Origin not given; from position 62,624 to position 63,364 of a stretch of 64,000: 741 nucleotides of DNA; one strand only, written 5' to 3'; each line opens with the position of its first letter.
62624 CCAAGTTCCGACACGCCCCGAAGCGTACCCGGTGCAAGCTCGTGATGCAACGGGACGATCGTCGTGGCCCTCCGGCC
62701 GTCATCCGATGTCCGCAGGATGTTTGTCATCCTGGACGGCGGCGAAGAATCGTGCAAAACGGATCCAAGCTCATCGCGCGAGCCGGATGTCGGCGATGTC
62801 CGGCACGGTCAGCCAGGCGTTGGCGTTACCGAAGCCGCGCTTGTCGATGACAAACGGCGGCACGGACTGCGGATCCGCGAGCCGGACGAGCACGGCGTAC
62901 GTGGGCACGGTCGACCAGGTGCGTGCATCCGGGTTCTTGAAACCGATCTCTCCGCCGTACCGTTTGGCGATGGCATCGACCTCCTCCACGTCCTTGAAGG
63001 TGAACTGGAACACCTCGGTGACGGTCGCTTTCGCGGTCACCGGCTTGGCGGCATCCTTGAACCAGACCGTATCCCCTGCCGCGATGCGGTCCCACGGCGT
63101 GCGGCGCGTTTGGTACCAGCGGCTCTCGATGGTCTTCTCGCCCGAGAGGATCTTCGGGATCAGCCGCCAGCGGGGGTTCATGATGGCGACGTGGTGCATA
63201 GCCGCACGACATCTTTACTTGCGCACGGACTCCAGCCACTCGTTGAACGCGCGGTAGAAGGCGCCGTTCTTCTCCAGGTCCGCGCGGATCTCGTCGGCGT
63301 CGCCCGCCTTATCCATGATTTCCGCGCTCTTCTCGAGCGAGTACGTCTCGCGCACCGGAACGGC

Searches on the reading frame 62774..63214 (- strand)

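Call 40: search_protein_families(library=pfam, proteins=[window:62774-63214:-], max_evalue=0.001)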
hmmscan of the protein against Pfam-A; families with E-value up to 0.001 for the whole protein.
window:62774-63214:- (147 aa): 1 family
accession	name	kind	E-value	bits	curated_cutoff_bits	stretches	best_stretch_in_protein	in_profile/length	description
PF04266.20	ASCH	-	0.00019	22.5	21.2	1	18-82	7-67/103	ASCH domain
